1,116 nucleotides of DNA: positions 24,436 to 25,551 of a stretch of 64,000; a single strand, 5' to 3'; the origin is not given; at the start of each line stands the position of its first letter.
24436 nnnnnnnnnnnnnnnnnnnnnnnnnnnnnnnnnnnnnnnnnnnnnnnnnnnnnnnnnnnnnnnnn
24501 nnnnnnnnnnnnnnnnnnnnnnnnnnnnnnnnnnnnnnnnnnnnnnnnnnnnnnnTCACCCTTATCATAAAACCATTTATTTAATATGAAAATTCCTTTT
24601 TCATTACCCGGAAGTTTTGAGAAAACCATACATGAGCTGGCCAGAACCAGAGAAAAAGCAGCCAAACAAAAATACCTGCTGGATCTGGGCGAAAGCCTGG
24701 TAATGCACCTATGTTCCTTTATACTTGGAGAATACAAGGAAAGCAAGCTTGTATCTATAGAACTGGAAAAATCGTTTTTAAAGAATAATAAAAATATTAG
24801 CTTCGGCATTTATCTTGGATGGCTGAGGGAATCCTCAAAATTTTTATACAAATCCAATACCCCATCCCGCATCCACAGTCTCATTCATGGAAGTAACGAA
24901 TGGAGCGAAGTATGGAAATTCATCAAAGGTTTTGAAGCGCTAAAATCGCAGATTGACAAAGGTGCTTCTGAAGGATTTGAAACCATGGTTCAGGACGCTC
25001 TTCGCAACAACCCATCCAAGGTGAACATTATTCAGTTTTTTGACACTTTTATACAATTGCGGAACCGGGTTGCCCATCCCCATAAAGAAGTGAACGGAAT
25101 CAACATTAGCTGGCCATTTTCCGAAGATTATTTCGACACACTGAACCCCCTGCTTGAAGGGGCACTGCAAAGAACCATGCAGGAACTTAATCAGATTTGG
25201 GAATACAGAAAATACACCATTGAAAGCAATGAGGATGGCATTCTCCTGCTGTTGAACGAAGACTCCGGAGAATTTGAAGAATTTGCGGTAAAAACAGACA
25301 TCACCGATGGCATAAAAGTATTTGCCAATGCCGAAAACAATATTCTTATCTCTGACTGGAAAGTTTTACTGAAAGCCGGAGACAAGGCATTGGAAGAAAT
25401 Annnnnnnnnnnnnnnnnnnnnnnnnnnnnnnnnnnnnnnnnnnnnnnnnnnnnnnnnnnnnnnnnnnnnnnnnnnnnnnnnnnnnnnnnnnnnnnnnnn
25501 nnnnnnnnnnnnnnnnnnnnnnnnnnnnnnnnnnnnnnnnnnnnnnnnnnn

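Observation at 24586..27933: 1115-aa protein combining an N-terminal HEPN-like Rx4H motif with a C-terminal discoidin (F5/8 type C) domain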

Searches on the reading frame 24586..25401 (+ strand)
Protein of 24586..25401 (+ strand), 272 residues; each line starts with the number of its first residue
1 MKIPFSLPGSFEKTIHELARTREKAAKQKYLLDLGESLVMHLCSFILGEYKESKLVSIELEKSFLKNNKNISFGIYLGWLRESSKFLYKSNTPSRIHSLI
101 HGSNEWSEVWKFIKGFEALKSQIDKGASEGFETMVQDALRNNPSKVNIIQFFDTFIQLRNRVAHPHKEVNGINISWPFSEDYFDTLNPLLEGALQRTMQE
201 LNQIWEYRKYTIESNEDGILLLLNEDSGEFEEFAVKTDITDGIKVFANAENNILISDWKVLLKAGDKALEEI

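Call 25: search_solved_structures(query=A2, max_evalue=10, show_alignments=3)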
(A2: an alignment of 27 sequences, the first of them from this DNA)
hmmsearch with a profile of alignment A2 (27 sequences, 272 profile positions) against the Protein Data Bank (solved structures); distinct sequences matched with E-value up to 10: 1.
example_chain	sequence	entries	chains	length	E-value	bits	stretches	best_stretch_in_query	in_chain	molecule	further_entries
3s5q_A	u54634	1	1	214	1.2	11.5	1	182-259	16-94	Putative glycosylhydrolase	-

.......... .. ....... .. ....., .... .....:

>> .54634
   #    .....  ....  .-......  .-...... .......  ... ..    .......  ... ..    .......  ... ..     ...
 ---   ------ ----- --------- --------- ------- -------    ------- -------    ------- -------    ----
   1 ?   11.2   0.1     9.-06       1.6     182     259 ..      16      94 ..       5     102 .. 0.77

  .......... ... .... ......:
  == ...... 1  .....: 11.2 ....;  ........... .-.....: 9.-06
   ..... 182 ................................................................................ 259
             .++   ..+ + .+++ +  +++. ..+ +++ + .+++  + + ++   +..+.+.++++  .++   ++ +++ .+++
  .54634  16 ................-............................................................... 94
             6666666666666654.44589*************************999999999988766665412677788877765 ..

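Call 29: predict_structure(alignment_id=A2)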
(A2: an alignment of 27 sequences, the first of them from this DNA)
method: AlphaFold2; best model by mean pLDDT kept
length: 272 residues; sequences in the alignment: 27
mean_pLDDT: 92.6   pTM: 0.89
mean pLDDT of the five models: 92.6, 92.5, 92.3, 92.1, 91.4
residues with pLDDT >= 90: 210; 70-90: 57; 50-70: 5; < 50: 0
segments of 3 or more residues with pLDDT < 50: none
pLDDT, mean of each block of 10 residues (from residue 1): 71 88 94 96 97 94 90 93 97 96 97 97 93 95 94 97 92 92 97 96 91 90 93 87 93 93 88 85
secondary structure, 60 per line:
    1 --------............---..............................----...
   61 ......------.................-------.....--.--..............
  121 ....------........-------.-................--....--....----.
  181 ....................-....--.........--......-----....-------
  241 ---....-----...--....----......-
elements in order: H9-20 H24-53 H58-66 H73-89 H97-101 H107-124 H131-138 H148-163 E166-169 E172-175 H180-200 H202-205 E208-216 E219-224 E230-233 E244-247 E253-255 H258-261 H266-271

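Call 33: fold_search(model_id=the predicted structure, library=pdb)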
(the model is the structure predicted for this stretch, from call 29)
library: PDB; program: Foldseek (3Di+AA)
matches with E <= 10: 495; with E <= 0.001: 0
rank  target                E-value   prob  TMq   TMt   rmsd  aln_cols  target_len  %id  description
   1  5xgu_A                5.8e-02  0.20  0.13  0.07  22.8       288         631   11  Escherichia coli. RNase R (released 2017-10-18)
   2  2r7d_A                8.4e-02  0.23  0.15  0.11  19.2       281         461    9  Crystal structure of ribonuclease II family protein from Deinococcus radiodurans, triclinic crystal form. NorthEast St (released 2007-10-02)
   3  2r7d_B                1.2e-01  0.57  0.15  0.09  11.5       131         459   12  Crystal structure of ribonuclease II family protein from Deinococcus radiodurans, triclinic crystal form. NorthEast St (released 2007-10-02)
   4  5ejs_B                1.4e-01  0.12  0.16  0.11  14.5       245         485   10  Structure of Dictyostelium Discoideum Myosin VII MyTH4-FERM MF2 domain, mutant 1 (released 2016-07-06)
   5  6rwo_D                2.1e-01  0.09  0.10  0.13  13.0       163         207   15  SIVrcm intasome (Q148H/G140S) in complex with bictegravir (released 2020-02-05)
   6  8y5l_NA               2.5e-01  0.20  0.14  0.08  15.9       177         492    7  E.coli transcription translation coupling complex in TTC-B state 1 (subclass1) containing mRNA with 30-mer spacer, Nu (released 2025-08-13)
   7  6e2q_C                2.8e-01  0.09  0.16  0.12  14.4       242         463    8  Structure of human JAK2 FERM/SH2 in complex with Erythropoietin Receptor (released 2018-08-08)
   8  7tuv_A                2.8e-01  0.07  0.13  0.07  24.1       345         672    8  Crystal structure of the exoribonucleolytic module of T. brucei RRP44 (released 2023-01-11)
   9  8cis_A                3.0e-01  0.08  0.14  0.13  14.5       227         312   12  The FERM domain of human moesin with two bound peptides identified by phage display (released 2023-03-01)
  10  6vgu                  3.5e-01  0.07  0.15  0.12  14.2       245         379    9  Crystal structure of FERM-folded talin head domain bound to the NPLY motif of beta3-integrin (released 2020-12-16)
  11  8xz6_A                3.7e-01  0.09  0.15  0.14  13.8       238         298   10  MERS-CoV S and radixin complex structure (released 2025-10-08)
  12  9bv2_F                3.9e-01  0.94  0.17  0.19   8.6        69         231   10  M2B Midnolin-Proteasome (translocating) (released 2025-06-11)
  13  9tvu_F                3.9e-01  0.11  0.10  0.14  11.5       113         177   12  Structure of the Chlamydomonas reinhardtii chlororibosome (released 2026-02-18)
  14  8fmw_AH               4.1e-01  0.10  0.11  0.15  13.8       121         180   16  The structure of a hibernating ribosome in the Lyme disease pathogen (released 2023-11-08)
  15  6wv8                  4.1e-01  0.06  0.14  0.11  20.5       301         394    8  Takifugu rubripes VKOR-like C138S mutant with vitamin K1 (released 2020-11-11)
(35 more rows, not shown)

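Call 51: search_protein_representatives(alignment_id=A2)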
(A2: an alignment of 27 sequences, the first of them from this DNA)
Query: 27 sequences, 272 profile positions. Proteins with E-value up to 0.001 (for the whole library): 116; up to 1e-10: 68; up to 1e-30: 33. The best 116 are listed.
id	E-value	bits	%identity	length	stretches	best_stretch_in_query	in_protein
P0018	9.4e-115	398.9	-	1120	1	2-272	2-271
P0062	3.0e-109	380.9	-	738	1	1-272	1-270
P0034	4.4e-107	373.8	-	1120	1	3-272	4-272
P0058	2.3e-100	351.7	-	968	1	2-272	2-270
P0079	4.5e-98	344.2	-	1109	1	3-272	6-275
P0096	1.2e-96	339.5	-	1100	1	3-272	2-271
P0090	2.1e-96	338.7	-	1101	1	4-272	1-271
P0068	7.4e-95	333.7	-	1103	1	5-272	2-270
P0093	1.5e-92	326.1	-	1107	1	4-272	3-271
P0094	2.0e-92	325.7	-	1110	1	4-272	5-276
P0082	2.6e-90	318.8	-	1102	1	5-271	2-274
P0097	2.8e-86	305.6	-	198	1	2-197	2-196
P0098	2.5e-72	259.8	-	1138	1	4-271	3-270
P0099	2.5e-69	249.9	-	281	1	7-269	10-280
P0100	6.4e-44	166.6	-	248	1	115-242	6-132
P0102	2.5e-39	151.6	-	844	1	25-253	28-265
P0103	7.5e-39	150.0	-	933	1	6-251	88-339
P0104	1.1e-37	146.3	-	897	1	3-253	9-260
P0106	4.0e-37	144.4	-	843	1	4-259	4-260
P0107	4.6e-37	144.2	-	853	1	5-272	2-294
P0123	2.0e-29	119.1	-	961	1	9-261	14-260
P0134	4.5e-19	85.2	-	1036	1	8-204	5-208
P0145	3.5e-13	65.8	-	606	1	5-198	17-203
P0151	1.6e-11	60.4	-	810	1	4-198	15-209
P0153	2.5e-11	59.8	-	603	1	5-199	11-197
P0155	4.5e-09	52.4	-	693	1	5-216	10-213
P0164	1.8e-07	47.1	-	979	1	5-166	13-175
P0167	3.8e-07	46.1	-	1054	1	7-203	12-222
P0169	1.2e-06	44.5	-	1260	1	5-202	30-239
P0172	3.1e-06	43.1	-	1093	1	7-216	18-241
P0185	1.7e-05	40.7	-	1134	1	18-213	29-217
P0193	1.5e-04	37.6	-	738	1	34-199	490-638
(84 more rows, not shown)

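Call 54: search_protein_families(library=pfam, alignment_id=A4, max_evalue=0.001)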
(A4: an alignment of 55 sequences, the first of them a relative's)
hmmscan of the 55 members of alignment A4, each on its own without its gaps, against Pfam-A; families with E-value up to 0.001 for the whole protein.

A. member 1, P0102 (844 aa): 0 families

B. families by the number of members that match (of 55 scanned): 45 families (the first 25 are shown)
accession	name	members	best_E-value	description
PF13424.12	TPR_12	3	2.8e-50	Tetratricopeptide repeat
PF07719.23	TPR_2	3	2.3e-14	Tetratricopeptide repeat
PF13181.12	TPR_8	3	2e-13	Tetratricopeptide repeat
PF00288.32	GHMP_kinases_N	3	4.9e-10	GHMP kinases N terminal domain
PF00515.34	TPR_1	2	1.3e-16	Tetratricopeptide repeat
PF11784.13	DUF3320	2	2.2e-10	Protein of unknown function (DUF3320)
PF04313.20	HSDR_N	2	9.3e-10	Type I restriction enzyme R protein N terminus (HSDR_N)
PF13431.12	TPR_17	2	1.9e-07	Tetratricopeptide repeat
PF13176.12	TPR_7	2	1.6e-05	Tetratricopeptide repeat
PF03781.23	FGE-sulfatase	1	1.1e-47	Sulfatase-modifying factor enzyme 1-like domain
PF13374.12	TPR_10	1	3e-45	Tetratricopeptide repeat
PF07669.17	Eco57I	1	1.8e-27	Eco57I restriction-modification methylase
PF24885.1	TPR_NPHP3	1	1.8e-18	Nephrocystin-3 TPR domain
PF13191.12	AAA_16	1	1.4e-15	AAA ATPase domain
PF14559.12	TPR_19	1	3.9e-14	Tetratricopeptide repeat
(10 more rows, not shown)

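Call 59: search_protein_families(library=padloc, alignment_id=A4, max_evalue=0.001)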
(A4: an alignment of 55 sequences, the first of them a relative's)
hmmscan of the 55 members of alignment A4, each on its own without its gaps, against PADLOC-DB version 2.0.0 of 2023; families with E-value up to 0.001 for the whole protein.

A. member 1, P0102 (844 aa): 0 families

B. families by the number of members that match (of 55 scanned): 92 families (the first 25 are shown)
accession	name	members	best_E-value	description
PDLC05027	PDC-S48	3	2.2e-05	-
PDLC03604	REase_MTase_IIG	2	3.4e-154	Type IIG restriction enzyme-methyltransferase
PDLC05009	PDC-S37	2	4.3e-16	-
PDLC03833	BnzA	2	1.1e-07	-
PDLC02793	SspF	2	1.3e-05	SspF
PDLC05028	PDC-S48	2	3.4e-05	-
PDLC02673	DndF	1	1.9e-27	DndF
PDLC03609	REase_MTase_IIG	1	3.5e-26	Type IIG restriction enzyme-methyltransferase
PDLC02643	DrmMI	1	4.4e-26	DrmMI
PDLC03629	REase_MTase_IIG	1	8.5e-26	Type IIG restriction enzyme-methyltransferase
PDLC02529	PglX|PglXI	1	3.3e-20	PglX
PDLC02672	DndF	1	4.2e-20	DndF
PDLC02638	DrmMI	1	4.5e-20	DrmMI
PDLC03628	REase_MTase_IIG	1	2e-16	Type IIG restriction enzyme-methyltransferase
PDLC03335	MTase_II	1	3.9e-16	Type II methyltransferase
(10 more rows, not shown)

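Call 60: search_protein_families(library=pfam, proteins=[P0145, P0151, P0153, P0155, P0164, P0167, P0169, P0172, P0185, P0193], max_evalue=0.01)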
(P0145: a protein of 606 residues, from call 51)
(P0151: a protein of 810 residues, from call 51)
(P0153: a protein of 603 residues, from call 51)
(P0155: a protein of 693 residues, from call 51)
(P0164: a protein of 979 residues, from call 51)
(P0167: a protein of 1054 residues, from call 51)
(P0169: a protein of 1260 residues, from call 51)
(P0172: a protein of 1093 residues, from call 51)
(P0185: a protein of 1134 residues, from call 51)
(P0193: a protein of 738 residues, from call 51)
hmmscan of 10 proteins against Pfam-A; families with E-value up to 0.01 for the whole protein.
P0145 (606 aa): 3 families
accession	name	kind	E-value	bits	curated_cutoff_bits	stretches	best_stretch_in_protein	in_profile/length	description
PF00288.32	GHMP_kinases_N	-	7.8e-10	39.3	22.3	1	387-448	12-70/87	GHMP kinases N terminal domain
PF08544.19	GHMP_kinases_C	-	1.9e-05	25.4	21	1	513-580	4-76/85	GHMP kinases C terminal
PF22700.2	MVD-like_N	-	0.0059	16.7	27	1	373-447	60-134/157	Diphosphomevalonate decarboxylase-like N-terminal domain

P0151 (810 aa): 0 families

P0153 (603 aa): 3 families
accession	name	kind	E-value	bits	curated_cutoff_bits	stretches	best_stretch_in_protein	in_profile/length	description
PF00288.32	GHMP_kinases_N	-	6.7e-10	39.5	22.3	1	383-439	15-68/87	GHMP kinases N terminal domain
PF12917.13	YfbR-like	-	0.00055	20.1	25.9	1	5-88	96-179/182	5'-deoxynucleotidase YfbR-like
PF22700.2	MVD-like_N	-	0.0022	18.1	27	0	370-437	64-131/157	Diphosphomevalonate decarboxylase-like N-terminal domain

P0155 (693 aa): 0 families

P0164 (979 aa): 0 families

P0167 (1054 aa): 0 families

P0169 (1260 aa): 1 family
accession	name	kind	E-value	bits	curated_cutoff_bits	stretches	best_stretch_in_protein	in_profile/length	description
PF00069.31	Pkinase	-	1e-07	32.1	31.7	1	451-577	74-191/263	Protein kinase domain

P0172 (1093 aa): 12 families
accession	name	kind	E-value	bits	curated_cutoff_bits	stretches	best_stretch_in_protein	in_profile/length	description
PF13424.12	TPR_12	-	2.8e-50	168.9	30.1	4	926-999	2-75/77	Tetratricopeptide repeat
PF13374.12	TPR_10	-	3e-45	151.4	27.5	4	842-883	1-42/42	Tetratricopeptide repeat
PF24885.1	TPR_NPHP3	-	1.8e-18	67.3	100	3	967-1054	97-184/239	Nephrocystin-3 TPR domain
PF00515.34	TPR_1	-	1.3e-16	60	27.8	1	885-915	1-31/34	Tetratricopeptide repeat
PF07719.23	TPR_2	-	2.3e-14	52.7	27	0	846-873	4-31/34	Tetratricopeptide repeat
PF13181.12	TPR_8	-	2e-13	49.8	25.7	0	843-874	1-32/34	Tetratricopeptide repeat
PF00931.28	NB-ARC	-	2.3e-09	37.4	23.5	1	368-557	21-226/248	NB-ARC domain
PF13431.12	TPR_17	-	1.9e-07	31.3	24.4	1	880-906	8-34/34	Tetratricopeptide repeat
PF17874.7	TPR_MalT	-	0.00017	21.5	45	0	955-1052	26-121/336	MalT-like TPR region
PF12968.13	DUF3856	-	0.00026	21.4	27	0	856-912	22-82/143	Domain of Unknown Function (DUF3856)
PF13414.12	TPR_11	-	0.0034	17.5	26.8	0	855-899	6-42/42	TPR repeat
PF13432.12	TPR_16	-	0.0038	18.1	32.7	0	957-993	20-55/65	Tetratricopeptide repeat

P0185 (1134 aa): 11 families
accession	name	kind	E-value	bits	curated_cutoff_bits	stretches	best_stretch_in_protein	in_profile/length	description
PF13191.12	AAA_16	-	1.4e-15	58.6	32.6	1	333-518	2-166/167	AAA ATPase domain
PF13424.12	TPR_12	-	6.2e-13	49.2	30.1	2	919-968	25-76/77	Tetratricopeptide repeat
PF07719.23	TPR_2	-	4.5e-10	39.3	27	1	937-967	1-31/34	Tetratricopeptide repeat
PF00515.34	TPR_1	-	1.6e-08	34.4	27.8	0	950-967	14-31/34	Tetratricopeptide repeat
PF13414.12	TPR_11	-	9.8e-07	28.8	26.8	1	948-967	5-24/42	TPR repeat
PF13181.12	TPR_8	-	1.4e-05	25.3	25.7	0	948-968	12-32/34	Tetratricopeptide repeat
PF13176.12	TPR_7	-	4.3e-05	23.7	27.9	0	947-967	9-29/36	Tetratricopeptide repeat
PF10602.15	RPN7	-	9.8e-05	22.5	29.6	0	1040-1092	10-62/174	26S proteasome subunit RPN7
PF13401.12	AAA_22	-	0.00076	20.2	27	1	367-498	7-98/130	AAA domain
PF20720.3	nSTAND3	-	0.0013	18.8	27.2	1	365-403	17-54/155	Novel STAND NTPase 3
PF00004.35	AAA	-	0.0064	17.4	21.2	0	368-496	1-69/131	ATPase family associated with various cellular activities (AAA)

P0193 (738 aa): 1 family
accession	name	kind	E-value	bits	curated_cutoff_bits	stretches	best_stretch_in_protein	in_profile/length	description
PF09365.15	DUF2461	-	3.3e-09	37.4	22.8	1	5-53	7-54/208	Conserved hypothetical protein (DUF2461)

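Call 61: search_protein_families(library=padloc, proteins=[P0145, P0153, P0151, P0155, P0164, P0167, P0102, P0103, P0123, P0134], max_evalue=0.01)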
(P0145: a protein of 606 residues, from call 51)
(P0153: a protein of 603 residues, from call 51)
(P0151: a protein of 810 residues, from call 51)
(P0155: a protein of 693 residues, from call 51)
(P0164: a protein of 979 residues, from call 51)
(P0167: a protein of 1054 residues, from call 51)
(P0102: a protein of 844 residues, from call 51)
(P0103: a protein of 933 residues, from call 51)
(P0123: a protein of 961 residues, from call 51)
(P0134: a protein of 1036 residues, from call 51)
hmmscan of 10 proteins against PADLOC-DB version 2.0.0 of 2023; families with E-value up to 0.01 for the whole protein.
P0145 (606 aa): 1 family
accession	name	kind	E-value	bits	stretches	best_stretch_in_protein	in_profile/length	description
PDLC04175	HEC-01A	-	0.005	13.9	1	261-305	234-280/363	-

P0153 (603 aa): 0 families

P0151 (810 aa): 0 families

P0155 (693 aa): 1 family
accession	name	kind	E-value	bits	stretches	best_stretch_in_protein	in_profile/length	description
PDLC05027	PDC-S48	-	0.0007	16.8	1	288-352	270-333/411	-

P0164 (979 aa): 2 families
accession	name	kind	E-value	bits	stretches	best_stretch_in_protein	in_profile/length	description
PDLC03833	BnzA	-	1.1e-07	28.9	1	863-935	19-91/544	-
PDLC05027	PDC-S48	-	0.0072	13.4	0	310-359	272-321/411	-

P0167 (1054 aa): 0 families

P0102 (844 aa): 0 families

P0103 (933 aa): 0 families

P0123 (961 aa): 59 families (the best 25 are shown)
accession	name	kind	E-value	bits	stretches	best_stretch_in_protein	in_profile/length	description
PDLC03604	REase_MTase_IIG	-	3.4e-154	513.3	1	347-959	4-583/1011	Type IIG restriction enzyme-methyltransferase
PDLC03609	REase_MTase_IIG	-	3.5e-26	89.3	2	727-936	425-581/1066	Type IIG restriction enzyme-methyltransferase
PDLC02643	DrmMI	-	4.4e-26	89.1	2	705-841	553-698/1347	DrmMI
PDLC03629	REase_MTase_IIG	-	8.5e-26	88.1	2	737-958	433-623/1182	Type IIG restriction enzyme-methyltransferase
PDLC02529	PglX|PglXI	-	3.3e-20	69.4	2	816-932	271-377/1189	PglX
PDLC02638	DrmMI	-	4.5e-20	69.4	2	704-884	551-728/935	DrmMI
PDLC03628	REase_MTase_IIG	-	2e-16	57.3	2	737-889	492-643/1100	Type IIG restriction enzyme-methyltransferase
PDLC03335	MTase_II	-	3.9e-16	56.8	2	702-760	74-124/607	Type II methyltransferase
PDLC03612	REase_MTase_IIG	-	7.8e-16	55.4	2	735-875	505-653/1247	Type IIG restriction enzyme-methyltransferase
PDLC03603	REase_MTase_IIG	-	1.5e-15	54.4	1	489-765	95-351/1016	Type IIG restriction enzyme-methyltransferase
PDLC02521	PglX|PglXI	-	4.2e-14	49.5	2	593-735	139-272/1174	PglX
PDLC03598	REase_MTase_IIG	-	6.3e-14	48.8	2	734-807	356-427/912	Type IIG restriction enzyme-methyltransferase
PDLC02525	PglX|PglXI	-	1.7e-13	48.1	2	736-960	281-498/607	PglX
PDLC02644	DrmMI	-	7.3e-13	45.3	2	728-874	99-228/988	DrmMI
PDLC03596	REase_MTase_IIG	-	2.2e-12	43.8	2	810-875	584-642/1148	Type IIG restriction enzyme-methyltransferase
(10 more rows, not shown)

P0134 (1036 aa): 1 family
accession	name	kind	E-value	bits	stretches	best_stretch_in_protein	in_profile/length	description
PDLC05009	PDC-S37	-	3.3e-13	46.4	1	875-1009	1363-1492/1550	-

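Call 62: find_encoding_contigs(protein=P0104, flank=8000, max_places=3)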
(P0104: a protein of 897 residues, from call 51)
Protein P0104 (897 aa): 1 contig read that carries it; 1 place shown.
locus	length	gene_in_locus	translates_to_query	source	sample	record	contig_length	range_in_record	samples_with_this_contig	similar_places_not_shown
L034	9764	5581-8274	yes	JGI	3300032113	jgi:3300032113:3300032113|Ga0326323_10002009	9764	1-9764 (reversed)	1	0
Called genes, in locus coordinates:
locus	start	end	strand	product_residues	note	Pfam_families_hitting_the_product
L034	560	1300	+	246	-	PF00520:Ion_trans, PF07885:Ion_trans_2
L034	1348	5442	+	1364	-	PF13191:AAA_16, PF13424:TPR_12 (faint)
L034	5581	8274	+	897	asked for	-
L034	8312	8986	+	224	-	-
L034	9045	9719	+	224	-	PF00092:VWA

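Call 63: find_encoding_contigs(protein=P0103, flank=8000, max_places=2)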
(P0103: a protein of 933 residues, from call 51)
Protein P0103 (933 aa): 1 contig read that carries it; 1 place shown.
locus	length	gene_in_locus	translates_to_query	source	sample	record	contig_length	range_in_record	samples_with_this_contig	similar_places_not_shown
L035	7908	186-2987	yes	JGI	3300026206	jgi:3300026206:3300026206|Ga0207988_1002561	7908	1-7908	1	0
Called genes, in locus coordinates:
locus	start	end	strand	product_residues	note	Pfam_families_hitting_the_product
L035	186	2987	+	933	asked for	-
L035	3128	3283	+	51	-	-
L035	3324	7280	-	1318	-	PF13191:AAA_16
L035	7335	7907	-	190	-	?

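Call 64: find_encoding_contigs(protein=P0106, flank=8000, max_places=2)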
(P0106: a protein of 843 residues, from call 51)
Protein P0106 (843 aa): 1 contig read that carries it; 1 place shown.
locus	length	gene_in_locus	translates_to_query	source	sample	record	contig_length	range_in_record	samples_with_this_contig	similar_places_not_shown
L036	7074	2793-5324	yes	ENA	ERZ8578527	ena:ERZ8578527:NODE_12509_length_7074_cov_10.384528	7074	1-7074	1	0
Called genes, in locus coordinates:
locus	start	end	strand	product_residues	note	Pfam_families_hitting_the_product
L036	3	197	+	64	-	?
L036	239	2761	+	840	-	-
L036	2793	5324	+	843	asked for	-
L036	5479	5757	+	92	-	-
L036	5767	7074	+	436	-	?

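Call 65: find_encoding_contigs(protein=P0107, flank=8000, max_places=2)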
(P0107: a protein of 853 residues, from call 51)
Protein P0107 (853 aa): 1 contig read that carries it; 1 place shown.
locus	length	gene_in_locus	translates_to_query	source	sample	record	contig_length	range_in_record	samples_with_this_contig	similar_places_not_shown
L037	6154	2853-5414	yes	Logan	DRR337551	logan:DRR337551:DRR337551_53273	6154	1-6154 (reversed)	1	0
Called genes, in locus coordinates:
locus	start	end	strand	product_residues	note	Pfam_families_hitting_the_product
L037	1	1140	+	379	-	?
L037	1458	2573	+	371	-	-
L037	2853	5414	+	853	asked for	-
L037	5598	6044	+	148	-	-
